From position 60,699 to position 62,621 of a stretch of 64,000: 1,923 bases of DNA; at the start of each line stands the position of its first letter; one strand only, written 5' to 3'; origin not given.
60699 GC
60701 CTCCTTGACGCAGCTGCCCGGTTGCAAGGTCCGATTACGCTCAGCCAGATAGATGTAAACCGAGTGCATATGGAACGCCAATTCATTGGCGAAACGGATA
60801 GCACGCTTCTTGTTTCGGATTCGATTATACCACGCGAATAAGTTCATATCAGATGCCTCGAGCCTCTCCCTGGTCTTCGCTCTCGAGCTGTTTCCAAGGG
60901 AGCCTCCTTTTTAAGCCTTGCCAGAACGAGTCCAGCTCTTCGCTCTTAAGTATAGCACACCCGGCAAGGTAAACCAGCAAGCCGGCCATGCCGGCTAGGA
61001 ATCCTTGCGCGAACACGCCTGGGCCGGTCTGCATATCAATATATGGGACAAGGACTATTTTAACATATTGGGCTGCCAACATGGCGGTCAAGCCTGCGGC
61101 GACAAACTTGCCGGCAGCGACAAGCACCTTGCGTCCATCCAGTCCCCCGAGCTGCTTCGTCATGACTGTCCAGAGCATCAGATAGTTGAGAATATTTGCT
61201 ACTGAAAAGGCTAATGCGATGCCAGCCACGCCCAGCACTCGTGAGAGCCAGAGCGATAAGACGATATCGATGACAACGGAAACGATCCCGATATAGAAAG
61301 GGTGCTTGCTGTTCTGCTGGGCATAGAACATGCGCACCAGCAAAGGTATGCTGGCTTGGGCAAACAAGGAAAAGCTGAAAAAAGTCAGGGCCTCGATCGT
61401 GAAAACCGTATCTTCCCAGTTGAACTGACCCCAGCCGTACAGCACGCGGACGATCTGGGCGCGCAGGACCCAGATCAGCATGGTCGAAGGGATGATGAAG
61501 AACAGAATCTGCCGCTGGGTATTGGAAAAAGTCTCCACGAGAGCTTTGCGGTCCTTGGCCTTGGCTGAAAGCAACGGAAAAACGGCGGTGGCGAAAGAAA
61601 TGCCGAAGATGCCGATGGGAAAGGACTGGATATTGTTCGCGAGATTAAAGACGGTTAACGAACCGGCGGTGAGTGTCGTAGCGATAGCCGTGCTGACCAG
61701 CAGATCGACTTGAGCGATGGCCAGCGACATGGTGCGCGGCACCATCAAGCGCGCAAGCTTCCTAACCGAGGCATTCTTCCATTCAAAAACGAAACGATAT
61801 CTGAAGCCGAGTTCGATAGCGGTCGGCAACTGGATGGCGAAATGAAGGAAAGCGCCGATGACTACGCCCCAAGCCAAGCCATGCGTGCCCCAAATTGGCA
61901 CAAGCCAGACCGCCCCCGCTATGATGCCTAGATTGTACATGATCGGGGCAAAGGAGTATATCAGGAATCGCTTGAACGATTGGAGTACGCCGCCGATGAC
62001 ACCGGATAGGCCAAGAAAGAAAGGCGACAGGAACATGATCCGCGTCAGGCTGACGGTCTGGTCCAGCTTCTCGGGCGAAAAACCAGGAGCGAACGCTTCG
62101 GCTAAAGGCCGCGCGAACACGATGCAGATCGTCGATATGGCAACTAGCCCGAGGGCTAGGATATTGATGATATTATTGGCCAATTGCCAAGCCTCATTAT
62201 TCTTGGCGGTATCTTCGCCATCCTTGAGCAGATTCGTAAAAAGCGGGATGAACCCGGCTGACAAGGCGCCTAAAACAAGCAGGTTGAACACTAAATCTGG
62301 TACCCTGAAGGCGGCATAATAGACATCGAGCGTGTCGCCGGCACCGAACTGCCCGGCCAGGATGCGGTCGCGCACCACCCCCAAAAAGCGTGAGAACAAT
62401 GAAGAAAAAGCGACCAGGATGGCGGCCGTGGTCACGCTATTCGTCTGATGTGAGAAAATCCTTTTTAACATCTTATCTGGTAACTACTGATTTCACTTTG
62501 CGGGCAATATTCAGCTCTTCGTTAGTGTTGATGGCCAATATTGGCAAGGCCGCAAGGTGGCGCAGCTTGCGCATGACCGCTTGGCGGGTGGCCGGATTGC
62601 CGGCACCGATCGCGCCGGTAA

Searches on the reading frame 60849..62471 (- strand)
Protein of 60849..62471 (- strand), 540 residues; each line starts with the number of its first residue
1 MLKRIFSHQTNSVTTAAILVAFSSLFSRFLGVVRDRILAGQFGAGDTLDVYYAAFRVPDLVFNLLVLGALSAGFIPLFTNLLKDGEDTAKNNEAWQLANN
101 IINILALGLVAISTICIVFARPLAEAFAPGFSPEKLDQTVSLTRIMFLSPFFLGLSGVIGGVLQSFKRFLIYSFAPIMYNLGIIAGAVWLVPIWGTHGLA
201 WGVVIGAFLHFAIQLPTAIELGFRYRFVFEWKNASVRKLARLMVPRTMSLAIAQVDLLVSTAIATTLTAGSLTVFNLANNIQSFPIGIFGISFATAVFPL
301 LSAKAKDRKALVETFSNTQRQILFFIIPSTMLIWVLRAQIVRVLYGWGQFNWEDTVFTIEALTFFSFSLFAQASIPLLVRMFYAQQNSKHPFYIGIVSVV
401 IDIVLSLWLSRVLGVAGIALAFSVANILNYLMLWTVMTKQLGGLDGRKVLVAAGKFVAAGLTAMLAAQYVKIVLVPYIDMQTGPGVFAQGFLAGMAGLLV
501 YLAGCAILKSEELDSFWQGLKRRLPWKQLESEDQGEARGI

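Call 34: search_protein_families(library=pfam, proteins=[window:60849-62471:-], max_evalue=0.00001)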
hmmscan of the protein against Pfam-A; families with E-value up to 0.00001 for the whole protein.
window:60849-62471:- (540 aa): 2 families
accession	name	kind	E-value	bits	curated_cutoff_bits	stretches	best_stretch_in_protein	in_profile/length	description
PF03023.19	MurJ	-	2.4e-98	330.2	27.4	1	39-467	2-427/451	Lipid II flippase MurJ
PF13440.11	Polysacc_synt_3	-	1.7e-10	41.1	23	1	111-346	60-285/293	Polysaccharide biosynthesis protein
